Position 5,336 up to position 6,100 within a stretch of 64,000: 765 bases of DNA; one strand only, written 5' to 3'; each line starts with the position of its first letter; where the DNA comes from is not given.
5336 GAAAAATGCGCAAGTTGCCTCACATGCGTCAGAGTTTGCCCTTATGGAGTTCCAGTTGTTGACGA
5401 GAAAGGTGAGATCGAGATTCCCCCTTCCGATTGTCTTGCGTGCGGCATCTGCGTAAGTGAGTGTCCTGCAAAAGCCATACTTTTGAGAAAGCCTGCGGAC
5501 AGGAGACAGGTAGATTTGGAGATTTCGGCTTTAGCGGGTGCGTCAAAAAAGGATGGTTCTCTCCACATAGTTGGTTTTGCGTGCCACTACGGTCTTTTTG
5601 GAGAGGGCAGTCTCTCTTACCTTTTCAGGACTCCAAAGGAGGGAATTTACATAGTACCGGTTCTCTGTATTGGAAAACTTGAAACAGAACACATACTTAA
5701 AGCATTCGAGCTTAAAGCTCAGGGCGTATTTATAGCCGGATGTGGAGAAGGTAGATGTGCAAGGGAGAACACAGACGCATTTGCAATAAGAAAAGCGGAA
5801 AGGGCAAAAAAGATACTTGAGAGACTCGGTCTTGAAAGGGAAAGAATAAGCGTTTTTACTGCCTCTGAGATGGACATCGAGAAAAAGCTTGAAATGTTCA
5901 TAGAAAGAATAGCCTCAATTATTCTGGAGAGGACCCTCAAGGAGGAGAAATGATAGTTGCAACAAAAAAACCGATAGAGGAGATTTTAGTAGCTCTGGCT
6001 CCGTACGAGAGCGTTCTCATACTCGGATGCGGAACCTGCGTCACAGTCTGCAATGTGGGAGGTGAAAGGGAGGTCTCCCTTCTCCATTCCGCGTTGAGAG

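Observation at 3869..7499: Second MetVF module led by a GltD-like flavoprotein fused to ferredoxin and MvhD domains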

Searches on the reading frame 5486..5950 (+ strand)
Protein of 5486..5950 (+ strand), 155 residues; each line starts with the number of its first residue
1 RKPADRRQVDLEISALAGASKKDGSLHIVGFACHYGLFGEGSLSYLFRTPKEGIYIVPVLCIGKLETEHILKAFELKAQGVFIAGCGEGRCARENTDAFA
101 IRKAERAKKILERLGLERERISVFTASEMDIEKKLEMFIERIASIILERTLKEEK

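Call 81: search_solved_structures(query=window:5486-5950:+, max_evalue=0.001, show_alignments=3)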
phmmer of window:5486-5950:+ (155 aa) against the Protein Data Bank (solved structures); distinct sequences matched with E-value up to 0.001: 6.
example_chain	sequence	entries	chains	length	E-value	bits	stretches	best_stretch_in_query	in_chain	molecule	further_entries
5odc_D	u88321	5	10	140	5.1e-13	52.6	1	27-129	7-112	Methyl-viologen reducing hydrogenase subunit D | Methyl-viologen reducing hydrogenase, subunit D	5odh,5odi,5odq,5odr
8rvu_F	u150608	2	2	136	2.5e-11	47.1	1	28-142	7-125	Methyl viologen-reducing hydrogenase, subunit D-related protein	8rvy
8rvv_F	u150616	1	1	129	2.7e-11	47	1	28-141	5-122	Methyl viologen-reducing hydrogenase, subunit D-related protein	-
9sw2_D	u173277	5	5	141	5.9e-11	45.9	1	25-144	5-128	F420-non-reducing hydrogenase iron-sulfur subunit D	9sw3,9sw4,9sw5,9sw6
9sfi_K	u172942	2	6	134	2.5e-10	43.8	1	28-137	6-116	F420-non-reducing hydrogenase subunit delta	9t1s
7bkb_F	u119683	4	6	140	1.8e-06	31.3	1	53-143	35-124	F420-non-reducing hydrogenase subunit D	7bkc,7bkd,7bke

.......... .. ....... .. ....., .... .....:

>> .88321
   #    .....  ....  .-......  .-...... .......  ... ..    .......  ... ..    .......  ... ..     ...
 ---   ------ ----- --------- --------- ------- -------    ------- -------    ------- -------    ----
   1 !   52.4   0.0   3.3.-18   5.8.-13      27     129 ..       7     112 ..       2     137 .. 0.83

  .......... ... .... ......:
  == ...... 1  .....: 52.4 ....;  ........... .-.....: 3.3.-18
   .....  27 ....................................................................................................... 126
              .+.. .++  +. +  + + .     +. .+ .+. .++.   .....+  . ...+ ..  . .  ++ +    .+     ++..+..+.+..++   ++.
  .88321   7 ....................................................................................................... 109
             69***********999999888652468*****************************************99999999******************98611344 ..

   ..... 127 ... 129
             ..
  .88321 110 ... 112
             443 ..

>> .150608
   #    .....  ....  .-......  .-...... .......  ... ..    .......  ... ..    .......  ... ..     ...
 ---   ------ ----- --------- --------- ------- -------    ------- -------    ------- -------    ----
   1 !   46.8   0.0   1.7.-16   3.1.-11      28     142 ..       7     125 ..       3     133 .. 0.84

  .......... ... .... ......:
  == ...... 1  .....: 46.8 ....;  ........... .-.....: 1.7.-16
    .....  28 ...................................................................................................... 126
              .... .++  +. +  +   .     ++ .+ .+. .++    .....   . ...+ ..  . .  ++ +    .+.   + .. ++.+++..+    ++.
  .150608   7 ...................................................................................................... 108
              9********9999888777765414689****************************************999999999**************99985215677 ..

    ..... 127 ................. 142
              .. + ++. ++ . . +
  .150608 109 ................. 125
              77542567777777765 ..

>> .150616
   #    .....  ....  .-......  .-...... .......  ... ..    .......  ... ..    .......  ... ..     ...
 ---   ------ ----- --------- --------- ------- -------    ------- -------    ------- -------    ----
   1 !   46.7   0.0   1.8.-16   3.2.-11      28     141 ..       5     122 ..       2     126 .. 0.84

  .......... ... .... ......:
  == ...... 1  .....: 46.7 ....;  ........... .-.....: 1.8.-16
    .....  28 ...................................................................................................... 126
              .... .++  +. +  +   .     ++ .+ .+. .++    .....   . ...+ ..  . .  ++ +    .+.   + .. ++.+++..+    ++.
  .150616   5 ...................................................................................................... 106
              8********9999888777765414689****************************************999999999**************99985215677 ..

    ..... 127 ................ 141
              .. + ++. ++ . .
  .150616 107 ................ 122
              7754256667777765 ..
